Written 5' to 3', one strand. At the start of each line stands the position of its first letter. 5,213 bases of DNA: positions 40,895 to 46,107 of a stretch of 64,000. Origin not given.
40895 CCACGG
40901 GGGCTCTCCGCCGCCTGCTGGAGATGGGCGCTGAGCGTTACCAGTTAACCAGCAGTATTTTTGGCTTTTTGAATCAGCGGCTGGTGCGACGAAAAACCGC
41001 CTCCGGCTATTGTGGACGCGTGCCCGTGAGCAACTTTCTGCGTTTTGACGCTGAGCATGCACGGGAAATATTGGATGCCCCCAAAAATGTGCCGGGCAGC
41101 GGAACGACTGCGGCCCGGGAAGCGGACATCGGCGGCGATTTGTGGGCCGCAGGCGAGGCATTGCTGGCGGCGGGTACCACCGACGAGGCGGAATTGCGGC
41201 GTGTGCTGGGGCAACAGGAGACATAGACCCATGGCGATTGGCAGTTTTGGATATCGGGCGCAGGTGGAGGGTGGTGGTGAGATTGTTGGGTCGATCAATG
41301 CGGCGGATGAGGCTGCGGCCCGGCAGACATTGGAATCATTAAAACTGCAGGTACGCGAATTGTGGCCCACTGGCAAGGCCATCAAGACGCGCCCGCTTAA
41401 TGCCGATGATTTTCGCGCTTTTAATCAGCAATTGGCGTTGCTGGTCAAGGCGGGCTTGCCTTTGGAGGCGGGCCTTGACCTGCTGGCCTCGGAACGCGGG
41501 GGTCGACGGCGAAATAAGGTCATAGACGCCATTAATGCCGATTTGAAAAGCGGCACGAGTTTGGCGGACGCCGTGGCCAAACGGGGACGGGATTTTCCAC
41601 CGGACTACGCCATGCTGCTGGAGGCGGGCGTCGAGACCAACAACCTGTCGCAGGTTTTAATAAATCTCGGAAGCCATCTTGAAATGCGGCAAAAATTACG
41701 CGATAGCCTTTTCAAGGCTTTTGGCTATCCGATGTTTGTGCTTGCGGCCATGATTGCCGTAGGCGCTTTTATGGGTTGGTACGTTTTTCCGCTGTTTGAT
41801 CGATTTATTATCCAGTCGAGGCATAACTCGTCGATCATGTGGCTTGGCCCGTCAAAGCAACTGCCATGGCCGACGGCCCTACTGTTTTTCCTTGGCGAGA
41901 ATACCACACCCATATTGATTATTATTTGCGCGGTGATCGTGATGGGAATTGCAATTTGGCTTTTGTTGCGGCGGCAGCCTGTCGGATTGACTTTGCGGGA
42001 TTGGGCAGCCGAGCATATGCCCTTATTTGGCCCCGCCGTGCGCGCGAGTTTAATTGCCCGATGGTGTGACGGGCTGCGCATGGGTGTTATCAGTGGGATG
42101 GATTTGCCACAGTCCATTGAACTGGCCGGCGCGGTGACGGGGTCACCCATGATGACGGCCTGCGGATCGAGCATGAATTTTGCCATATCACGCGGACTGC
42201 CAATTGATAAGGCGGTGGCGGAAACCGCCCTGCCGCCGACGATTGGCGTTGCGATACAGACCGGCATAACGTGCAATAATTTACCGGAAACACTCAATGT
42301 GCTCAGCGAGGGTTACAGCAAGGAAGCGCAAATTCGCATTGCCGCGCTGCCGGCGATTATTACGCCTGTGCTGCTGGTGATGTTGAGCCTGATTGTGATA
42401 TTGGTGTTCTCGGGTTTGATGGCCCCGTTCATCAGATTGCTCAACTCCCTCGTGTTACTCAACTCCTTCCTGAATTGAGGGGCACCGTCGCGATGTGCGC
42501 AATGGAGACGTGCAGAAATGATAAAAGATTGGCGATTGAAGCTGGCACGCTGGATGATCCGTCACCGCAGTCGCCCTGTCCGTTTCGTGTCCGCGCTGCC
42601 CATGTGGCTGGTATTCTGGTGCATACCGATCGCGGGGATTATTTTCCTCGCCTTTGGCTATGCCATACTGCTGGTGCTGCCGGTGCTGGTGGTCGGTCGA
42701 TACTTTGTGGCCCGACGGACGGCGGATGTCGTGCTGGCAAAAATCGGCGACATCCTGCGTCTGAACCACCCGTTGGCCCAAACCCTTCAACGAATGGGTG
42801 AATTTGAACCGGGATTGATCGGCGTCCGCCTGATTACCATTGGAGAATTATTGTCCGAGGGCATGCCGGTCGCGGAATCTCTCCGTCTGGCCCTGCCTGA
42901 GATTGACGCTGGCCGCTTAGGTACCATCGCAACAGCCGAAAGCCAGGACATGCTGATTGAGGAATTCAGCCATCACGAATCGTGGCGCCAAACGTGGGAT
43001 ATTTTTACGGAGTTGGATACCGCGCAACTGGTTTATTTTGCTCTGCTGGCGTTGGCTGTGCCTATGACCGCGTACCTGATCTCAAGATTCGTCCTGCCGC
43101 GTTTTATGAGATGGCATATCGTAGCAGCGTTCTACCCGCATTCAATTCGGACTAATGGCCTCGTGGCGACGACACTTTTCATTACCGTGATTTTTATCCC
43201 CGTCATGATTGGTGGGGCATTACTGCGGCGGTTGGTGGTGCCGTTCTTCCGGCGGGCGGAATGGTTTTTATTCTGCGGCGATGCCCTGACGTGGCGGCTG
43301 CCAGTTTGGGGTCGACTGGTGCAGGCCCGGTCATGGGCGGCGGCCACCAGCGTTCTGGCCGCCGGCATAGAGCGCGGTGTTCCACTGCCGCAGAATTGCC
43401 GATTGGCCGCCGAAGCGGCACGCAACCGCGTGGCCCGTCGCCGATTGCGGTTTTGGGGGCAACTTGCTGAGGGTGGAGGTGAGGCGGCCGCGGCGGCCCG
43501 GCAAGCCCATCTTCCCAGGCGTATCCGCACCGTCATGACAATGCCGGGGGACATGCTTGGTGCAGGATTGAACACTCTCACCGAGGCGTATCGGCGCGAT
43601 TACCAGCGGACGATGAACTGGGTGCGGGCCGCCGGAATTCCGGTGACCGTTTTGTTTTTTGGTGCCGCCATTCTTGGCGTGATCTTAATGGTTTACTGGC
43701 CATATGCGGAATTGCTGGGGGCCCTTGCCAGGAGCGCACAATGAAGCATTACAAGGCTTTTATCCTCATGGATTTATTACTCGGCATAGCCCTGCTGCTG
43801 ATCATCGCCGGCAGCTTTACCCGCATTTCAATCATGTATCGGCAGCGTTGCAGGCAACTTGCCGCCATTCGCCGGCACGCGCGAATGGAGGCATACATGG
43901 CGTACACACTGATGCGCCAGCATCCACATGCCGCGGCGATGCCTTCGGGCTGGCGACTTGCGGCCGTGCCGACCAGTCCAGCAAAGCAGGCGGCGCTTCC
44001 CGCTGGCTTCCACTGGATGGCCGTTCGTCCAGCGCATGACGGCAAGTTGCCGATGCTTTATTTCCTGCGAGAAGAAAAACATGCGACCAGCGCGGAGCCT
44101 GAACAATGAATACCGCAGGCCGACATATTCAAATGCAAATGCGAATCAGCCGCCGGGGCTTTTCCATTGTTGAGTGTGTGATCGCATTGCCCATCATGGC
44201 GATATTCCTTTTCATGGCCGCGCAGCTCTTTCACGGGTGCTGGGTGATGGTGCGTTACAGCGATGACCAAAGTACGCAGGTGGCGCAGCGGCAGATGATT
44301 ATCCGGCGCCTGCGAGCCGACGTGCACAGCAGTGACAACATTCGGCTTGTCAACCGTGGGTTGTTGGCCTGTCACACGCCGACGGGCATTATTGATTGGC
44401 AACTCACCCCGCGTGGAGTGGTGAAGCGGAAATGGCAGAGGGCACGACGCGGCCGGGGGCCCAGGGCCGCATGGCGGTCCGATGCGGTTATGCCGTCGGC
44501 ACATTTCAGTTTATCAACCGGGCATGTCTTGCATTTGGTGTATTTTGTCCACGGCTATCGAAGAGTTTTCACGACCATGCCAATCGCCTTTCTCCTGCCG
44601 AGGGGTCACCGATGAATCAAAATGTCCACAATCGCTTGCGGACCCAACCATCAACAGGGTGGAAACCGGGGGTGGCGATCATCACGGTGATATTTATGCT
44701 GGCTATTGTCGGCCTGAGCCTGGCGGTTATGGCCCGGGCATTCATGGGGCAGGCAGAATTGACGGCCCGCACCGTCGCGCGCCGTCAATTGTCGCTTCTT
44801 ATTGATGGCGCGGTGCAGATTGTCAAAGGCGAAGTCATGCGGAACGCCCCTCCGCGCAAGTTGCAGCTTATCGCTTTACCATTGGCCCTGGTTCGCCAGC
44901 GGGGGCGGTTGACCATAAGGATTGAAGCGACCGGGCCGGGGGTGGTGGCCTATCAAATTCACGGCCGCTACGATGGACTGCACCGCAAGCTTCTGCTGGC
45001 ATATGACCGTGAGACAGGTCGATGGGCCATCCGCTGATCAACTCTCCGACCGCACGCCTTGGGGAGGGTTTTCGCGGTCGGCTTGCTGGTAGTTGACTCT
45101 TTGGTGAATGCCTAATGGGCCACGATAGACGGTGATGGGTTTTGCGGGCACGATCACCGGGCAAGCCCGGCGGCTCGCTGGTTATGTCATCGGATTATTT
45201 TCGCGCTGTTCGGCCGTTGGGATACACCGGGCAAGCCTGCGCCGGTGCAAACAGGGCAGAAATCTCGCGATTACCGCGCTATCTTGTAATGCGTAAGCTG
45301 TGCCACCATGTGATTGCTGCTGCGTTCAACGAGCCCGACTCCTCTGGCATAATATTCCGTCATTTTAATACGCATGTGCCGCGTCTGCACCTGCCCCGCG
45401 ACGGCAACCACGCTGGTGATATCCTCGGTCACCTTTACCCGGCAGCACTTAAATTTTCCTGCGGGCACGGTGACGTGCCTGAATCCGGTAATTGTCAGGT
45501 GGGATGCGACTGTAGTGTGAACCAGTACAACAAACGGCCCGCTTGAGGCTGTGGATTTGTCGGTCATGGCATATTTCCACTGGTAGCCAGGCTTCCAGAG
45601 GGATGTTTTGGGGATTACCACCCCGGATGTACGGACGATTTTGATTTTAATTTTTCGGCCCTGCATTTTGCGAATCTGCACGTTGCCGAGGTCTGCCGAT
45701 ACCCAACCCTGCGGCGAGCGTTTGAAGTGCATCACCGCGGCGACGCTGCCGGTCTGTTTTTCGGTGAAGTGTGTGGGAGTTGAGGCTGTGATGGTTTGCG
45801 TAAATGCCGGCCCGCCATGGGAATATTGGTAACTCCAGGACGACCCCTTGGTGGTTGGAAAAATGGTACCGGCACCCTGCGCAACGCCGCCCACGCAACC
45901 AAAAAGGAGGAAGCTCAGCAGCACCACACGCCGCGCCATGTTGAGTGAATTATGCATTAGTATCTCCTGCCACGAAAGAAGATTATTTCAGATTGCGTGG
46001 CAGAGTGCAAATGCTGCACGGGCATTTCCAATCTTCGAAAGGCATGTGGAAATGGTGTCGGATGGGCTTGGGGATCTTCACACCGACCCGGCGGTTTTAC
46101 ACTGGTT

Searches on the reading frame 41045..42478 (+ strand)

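Call 17: search_protein_families(library=pfam, proteins=[window:41045-42478:+], max_evalue=0.00001)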
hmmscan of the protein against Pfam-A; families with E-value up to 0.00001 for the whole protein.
window:41045-42478:+ (477 aa): 1 family
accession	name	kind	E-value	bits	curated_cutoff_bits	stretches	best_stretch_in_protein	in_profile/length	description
PF00482.28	T2SSF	-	1.1e-34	119.6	25.2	2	128-249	3-125/125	Type II secretion system (T2SS), protein F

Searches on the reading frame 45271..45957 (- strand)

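Call 59: search_protein_families(library=pfam, proteins=[window:45271-45957:-], max_evalue=0.00001)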
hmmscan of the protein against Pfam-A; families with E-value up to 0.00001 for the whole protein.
window:45271-45957:- (228 aa): 1 family
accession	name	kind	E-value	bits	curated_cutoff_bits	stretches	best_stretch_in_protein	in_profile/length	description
PF21347.3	DUF3108_like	-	2.6e-07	31.1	27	1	156-211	136-183/199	DUF3108-like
